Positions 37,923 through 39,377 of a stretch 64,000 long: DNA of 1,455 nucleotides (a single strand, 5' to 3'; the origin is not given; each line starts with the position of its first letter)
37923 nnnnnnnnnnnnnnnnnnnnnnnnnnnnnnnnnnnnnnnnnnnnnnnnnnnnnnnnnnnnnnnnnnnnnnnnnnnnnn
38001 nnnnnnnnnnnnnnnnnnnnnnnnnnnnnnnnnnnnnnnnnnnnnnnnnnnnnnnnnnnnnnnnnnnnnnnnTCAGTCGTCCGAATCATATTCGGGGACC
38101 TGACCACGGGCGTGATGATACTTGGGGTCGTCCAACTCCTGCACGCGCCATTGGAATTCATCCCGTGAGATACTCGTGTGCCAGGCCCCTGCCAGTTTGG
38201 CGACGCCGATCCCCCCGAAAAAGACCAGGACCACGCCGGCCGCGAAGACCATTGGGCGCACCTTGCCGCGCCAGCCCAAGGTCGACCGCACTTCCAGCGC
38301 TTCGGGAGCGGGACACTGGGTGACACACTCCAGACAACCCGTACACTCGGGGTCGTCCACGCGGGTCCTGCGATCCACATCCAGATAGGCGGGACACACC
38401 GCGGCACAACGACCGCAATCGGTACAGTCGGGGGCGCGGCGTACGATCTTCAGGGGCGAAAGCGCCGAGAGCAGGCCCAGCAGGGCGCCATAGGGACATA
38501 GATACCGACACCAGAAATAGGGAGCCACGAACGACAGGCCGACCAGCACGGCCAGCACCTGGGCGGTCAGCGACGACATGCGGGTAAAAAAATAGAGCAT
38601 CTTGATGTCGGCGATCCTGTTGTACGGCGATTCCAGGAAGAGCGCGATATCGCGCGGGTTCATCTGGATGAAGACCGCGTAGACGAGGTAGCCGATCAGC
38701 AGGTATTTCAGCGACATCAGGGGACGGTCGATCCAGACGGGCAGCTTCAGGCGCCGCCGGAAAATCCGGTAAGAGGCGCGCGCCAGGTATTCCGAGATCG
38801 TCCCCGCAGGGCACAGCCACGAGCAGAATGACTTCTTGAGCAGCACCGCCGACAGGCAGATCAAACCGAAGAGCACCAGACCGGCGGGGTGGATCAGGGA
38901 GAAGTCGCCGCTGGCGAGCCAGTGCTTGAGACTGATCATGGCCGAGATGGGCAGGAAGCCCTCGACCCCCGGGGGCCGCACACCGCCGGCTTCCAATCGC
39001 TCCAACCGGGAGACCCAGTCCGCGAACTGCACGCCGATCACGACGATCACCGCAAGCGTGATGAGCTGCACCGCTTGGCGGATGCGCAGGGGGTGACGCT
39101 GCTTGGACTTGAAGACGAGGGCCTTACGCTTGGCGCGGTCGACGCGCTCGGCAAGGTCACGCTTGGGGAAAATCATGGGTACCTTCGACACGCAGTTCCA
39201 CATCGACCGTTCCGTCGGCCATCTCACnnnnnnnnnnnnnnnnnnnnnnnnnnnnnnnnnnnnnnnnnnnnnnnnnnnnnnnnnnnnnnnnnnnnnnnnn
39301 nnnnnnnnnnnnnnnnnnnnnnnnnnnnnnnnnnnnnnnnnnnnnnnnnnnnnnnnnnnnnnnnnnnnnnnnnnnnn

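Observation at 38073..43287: Rrf2 regulator and membrane polyferredoxin divergent from System II cytochrome c biogenesis genes, with paired TATCGAT motifs in an AT-rich gap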

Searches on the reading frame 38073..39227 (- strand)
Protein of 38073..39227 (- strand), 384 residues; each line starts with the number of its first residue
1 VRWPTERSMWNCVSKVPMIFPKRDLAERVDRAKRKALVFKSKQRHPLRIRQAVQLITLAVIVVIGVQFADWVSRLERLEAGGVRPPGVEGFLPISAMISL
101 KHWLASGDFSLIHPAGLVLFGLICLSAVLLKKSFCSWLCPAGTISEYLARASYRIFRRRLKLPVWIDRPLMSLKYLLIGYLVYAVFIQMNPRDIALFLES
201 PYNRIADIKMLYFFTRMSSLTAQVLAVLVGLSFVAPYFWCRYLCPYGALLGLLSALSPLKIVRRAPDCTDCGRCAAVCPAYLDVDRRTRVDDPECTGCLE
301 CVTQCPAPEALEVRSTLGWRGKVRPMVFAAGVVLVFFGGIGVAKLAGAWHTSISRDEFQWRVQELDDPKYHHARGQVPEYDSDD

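Call 8: search_protein_families(library=pfam, proteins=[window:38073-39227:-], max_evalue=0.01)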
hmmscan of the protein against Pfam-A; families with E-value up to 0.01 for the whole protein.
window:38073-39227:- (384 aa): 11 families
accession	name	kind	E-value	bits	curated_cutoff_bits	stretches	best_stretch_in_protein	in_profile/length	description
PF12801.12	Fer4_5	-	2.7e-16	59.7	22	2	113-163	2-48/48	4Fe-4S binding domain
PF13237.11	Fer4_10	-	1e-08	35.4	25.5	1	261-306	2-53/53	4Fe-4S dicluster domain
PF00037.32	Fer4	-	2.3e-06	27.6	21.1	0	267-280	7-20/24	4Fe-4S binding domain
PF13187.11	Fer4_9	-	2.1e-05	24.9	27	1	267-307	1-49/52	4Fe-4S dicluster domain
PF12837.12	Fer4_6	-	5.6e-05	23.3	25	1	267-281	8-22/24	4Fe-4S binding domain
PF12838.12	Fer4_7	-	0.00066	20.5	27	1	268-307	2-50/52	4Fe-4S dicluster domain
PF14697.11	Fer4_21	-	0.0011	19.5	35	1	267-312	7-58/59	4Fe-4S dicluster domain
PF13746.11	Fer4_18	-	0.0017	19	27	1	264-306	57-96/114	4Fe-4S dicluster domain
PF25160.1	LdpA_Fe-S-bd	-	0.0043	17.2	27.6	0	240-280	9-40/49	LdpA Fe-S cluster-binding domain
PF13183.11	Fer4_8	-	0.0047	17.9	27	1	267-288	4-25/68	4Fe-4S dicluster domain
PF24128.1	Phage_zn_bind_4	-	0.01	16.4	27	1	247-282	27-62/63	Phage zinc binding protein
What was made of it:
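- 38073..39176 (-): Membrane polyferredoxin, 367 aa (alternative GTG start at 39227). Predicted 5 TM helices, two CX3CP motifs and 2x[4Fe-4S]. NapH/MauN/CcoG superfamily. Fer4_5 x2 and Fer4_10 (call 8).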

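Call 9: search_protein_families(library=ncbifam, proteins=[window:38073-39227:-], max_evalue=0.01)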
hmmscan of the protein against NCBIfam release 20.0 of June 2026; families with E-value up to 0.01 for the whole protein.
window:38073-39227:- (384 aa): 22 families
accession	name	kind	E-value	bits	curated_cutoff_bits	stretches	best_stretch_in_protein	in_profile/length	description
TIGR02163.1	napH_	subfamily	2.3e-21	76.5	213.05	1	122-307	69-248/255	NapH/MauN family ferredoxin-type protein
NF007013.0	PRK09477.1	equivalog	2.4e-20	72.8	234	1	90-307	61-271/286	quinol dehydrogenase ferredoxin subunit NapH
NF046105.1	TransRegNosR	equivalog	4.1e-15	55.1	1000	1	109-302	474-662/680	transcriptional regulator NosR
NF040864.1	HgcB_ferredoxin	equivalog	4e-06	26.6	99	1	266-318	14-68/93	mercury methylation ferredoxin HgcB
NF038196.1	ferrodoxin_EFR1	subfamily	6.2e-06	26.4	75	1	266-307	184-226/242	EFR1 family ferrodoxin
NF043039.1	HgcAB_like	equivalog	3.2e-05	23.7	285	1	202-307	243-346/350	HgcAB-like fusion protein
NF045874.1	Vhu_polyferre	exception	3.7e-05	22.6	600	1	238-307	36-101/381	F420-non-reducing hydrogenase associated-polyferredoxin VhuB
TIGR02179.1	PorD_KorD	subfamily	4.9e-05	23.4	60.05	1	263-312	22-73/78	2-oxoacid:acceptor oxidoreductase, delta subunit, pyruvate/2-ketoisovalerate family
TIGR00402.1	napF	equivalog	0.00018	21.5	102.2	1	267-322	36-95/149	ferredoxin-type protein NapF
TIGR04395.1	cutC_activ_rSAM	equivalog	0.00018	20.9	360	1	265-313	53-105/309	choline TMA-lyase-activating enzyme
TIGR04041.1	activase_YjjW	hypoth_equivalog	0.00026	20.5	250.2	1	267-308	42-85/276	YjjW family glycine radical enzyme activase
NF010369.0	PRK13795.1-4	equivalog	0.00026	19.3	1086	1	256-307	566-621/633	hypothetical protein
NF040770.1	hetero_SS_HdrA2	exception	0.00081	17.6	1100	1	265-313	576-625/777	CoB-CoM heterodisulfide reductase HdrA2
TIGR02700.1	flavo_MJ0208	hypoth_equivalog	0.0011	18.2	251.35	1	251-307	135-191/234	dihydromethanopterin reductase (acceptor)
NF010367.0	PRK13795.1-2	equivalog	0.0013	17.3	456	1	261-309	531-583/584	hypothetical protein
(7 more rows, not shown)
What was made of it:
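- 38073..39176 (-): TIGR02163 76.5 bits, below the 213 cutoff (call 9).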

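Call 14: find_homologous_proteins(query=window:38073-39176:-, max_evalue=1e-10)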
Query window:38073-39176:- (367 aa): 7860 proteins with E <= 1e-10 among 8000 candidates; the best 120 are listed.
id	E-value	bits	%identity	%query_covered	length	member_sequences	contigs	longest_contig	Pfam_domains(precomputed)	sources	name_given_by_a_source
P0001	1.3e-246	836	99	100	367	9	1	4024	PF12801.13,PF00037.33,PF13237.12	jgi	-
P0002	5.5e-227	771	90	100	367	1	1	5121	PF12801.13,PF00037.33,PF13237.12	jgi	-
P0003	5.2e-186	636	75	98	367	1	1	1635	PF12801.13,PF00037.33,PF13237.12,PF13187.12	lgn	-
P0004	5.0e-183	626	72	100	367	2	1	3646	PF12801.13,PF00037.33,PF13237.12,PF13187.12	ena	-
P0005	7.7e-183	626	73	100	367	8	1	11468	PF12801.13,PF00037.33,PF13237.12,PF13187.12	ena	-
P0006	3.8e-181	620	72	100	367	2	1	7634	PF12801.13,PF12837.13,PF13237.12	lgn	-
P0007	4.0e-173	594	84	83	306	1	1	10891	PF12801.13,PF00037.33,PF13237.12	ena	-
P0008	2.7e-171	588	74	92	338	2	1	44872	PF12801.13,PF00037.33,PF13237.12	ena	-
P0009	3.0e-171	588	69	100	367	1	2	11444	PF12801.13,PF12837.13,PF00037.33,PF12838.13,PF13237.12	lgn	-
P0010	5.7e-171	587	70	98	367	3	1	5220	PF12801.13,PF13237.12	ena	-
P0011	3.5e-162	558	67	99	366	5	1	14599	PF12801.13,PF00037.33,PF12838.13,PF13237.12,PF13187.12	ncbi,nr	ncbi:MAG: 4Fe-4S binding protein [Candidatus Latescibacteria bacterium]|nr:4Fe-4S binding protein [C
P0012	2.6e-160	552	69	92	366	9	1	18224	PF12801.13,PF12837.13,PF00037.33,PF12838.13,PF13237.12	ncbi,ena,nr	ncbi:MAG: (4Fe-4S)-binding protein [Gemmatimonas sp.]|nr:(4Fe-4S)-binding protein [Gemmatimonas sp.]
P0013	3.1e-157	542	69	92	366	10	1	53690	PF12801.13,PF00037.33,PF12838.13,PF13237.12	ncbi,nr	ncbi:MAG: 4Fe-4S binding protein [bacterium]|nr:4Fe-4S binding protein [bacterium]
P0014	4.4e-156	538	67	95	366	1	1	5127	PF12801.13,PF00037.33,PF13237.12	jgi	jgi:polyferredoxin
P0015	7.6e-154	530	63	99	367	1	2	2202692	PF12801.13,PF12837.13,PF00037.33,PF12838.13,PF13237.12,PF13187.12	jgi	jgi:polyferredoxin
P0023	1.4e-138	480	58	98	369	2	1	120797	PF12801.13,PF00037.33,PF13237.12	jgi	-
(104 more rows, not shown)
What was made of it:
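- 38073..39176 (-): More than 7860 homologues (call 14).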

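Call 16: find_related_loci(query=A1, collection=genome_contigs, flank=10000)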
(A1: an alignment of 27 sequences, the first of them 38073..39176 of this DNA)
Query A1 (367 aa) in genome_contigs; peptide patterns used: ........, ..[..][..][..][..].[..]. (x = any residue, [..] = any of these).
600 stretches matched a pattern (row limit reached: there are more); 599 encode a relative of the query (tblastn E <= 1e-3); the best 80 are kept; 80 distinct loci.
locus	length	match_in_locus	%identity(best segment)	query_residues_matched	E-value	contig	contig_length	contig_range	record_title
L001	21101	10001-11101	72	1-367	0e+0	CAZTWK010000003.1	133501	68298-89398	MAG TPA_asm: uncultured Fibrobacteraceae bacterium isolate binchicken_co97_231 genome assembly, contig: NODE_291_length_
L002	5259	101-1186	54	2-362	5e-135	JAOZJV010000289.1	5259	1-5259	MAG: Candidatus Krumholzibacteriia bacterium isolate GMC1.concoct.124 GMC1_4864_length_5259_cov_6.403151, whole genome s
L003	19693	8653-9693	54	13-355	3e-121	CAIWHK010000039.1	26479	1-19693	uncultured bacterium isolate Loclat_bin-10883 genome assembly, contig: bin-10883:39/72, whole genome shotgun sequence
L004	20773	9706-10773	53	1-355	4e-120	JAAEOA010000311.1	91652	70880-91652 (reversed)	MAG: bacterium isolate Bsp_15 BspG_CONTIG3809719, whole genome shotgun sequence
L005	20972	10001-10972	54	32-355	7e-108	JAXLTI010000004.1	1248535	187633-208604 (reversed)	MAG: bacterium isolate STL-ARS1 C1.278.fa-4, whole genome shotgun sequence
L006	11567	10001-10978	53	35-360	2e-106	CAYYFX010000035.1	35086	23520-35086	MAG TPA_asm: uncultured Gemmatimonadota bacterium isolate SRP239054_co1_84 genome assembly, contig: NODE_766_length_3508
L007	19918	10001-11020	49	18-357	4e-106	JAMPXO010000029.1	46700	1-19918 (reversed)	MAG: Vicinamibacteria bacterium isolate R2F_R2FSRR_metabat.34 R2F_C376, whole genome shotgun sequence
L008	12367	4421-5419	50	33-365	1e-104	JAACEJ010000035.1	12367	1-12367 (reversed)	MAG: Actinomycetota bacterium isolate OTbin.62 scaffold_1870, whole genome shotgun sequence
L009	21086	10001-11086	53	2-362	1e-133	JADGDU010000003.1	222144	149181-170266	MAG: Candidatus Krumholzibacteriia bacterium isolate BB18 NODE_3_length_222144_cov_6.101668, whole genome shotgun sequen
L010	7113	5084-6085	45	33-366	1e-102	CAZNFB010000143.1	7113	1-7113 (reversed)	MAG TPA_asm: uncultured Desulfobacteraceae bacterium isolate SRP141559_co1_158 genome assembly, contig: NODE_6603_length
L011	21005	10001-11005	51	23-357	2e-102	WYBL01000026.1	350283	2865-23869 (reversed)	MAG: Acidobacteria bacterium isolate ACD2 k127_73841, whole genome shotgun sequence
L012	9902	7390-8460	47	13-366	2e-102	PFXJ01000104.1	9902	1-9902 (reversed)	MAG: candidate division Zixibacteria bacterium CG_4_9_14_3_um_filter_46_8 CG_4_9_14_3_um_filter_150_scaffold_7586_c, who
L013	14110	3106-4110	48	32-366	9e-102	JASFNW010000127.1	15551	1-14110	MAG: Desulfobacterales bacterium isolate D0819M02metaG_Bin_17 D0819M02metaG_FD_scaffold_849_c1, whole genome shotgun seq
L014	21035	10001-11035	51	18-362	4e-102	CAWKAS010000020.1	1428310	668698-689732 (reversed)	MAG: uncultured Acidobacteriota bacterium isolate MFD09779.bin.1.286 genome assembly, contig: contig_9584, whole genome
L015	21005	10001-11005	47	32-366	6e-100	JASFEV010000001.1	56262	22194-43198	MAG: Desulfobacterales bacterium isolate D0606M20metaG_Bin_156 D0606M20metaG_FD_scaffold_7_c1, whole genome shotgun sequ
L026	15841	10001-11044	45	18-367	1e-94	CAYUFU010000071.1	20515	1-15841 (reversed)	MAG TPA_asm: uncultured Chitinophagales bacterium isolate binchicken_co274_268 genome assembly, contig: NODE_6697_length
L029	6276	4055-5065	46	23-361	7e-94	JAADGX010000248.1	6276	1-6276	MAG: Chlorobiota bacterium isolate M_MetaBat.140 contig-127_22110, whole genome shotgun sequence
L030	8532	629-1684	44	2-359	2e-93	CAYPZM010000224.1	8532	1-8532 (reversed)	MAG TPA_asm: uncultured Cytophagia bacterium isolate SRP141376_co2_249 genome assembly, contig: NODE_15075_length_8532_c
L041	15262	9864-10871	45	32-367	4e-91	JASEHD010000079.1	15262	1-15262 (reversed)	MAG: Bacteroidota bacterium isolate Yes70-14 NODE_79_length_15262_cov_5.456961, whole genome shotgun sequence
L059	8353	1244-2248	43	33-367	3e-89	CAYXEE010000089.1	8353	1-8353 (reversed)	MAG TPA_asm: uncultured Chitinophagaceae bacterium isolate SRP257756_co1_98 genome assembly, contig: NODE_7873_length_83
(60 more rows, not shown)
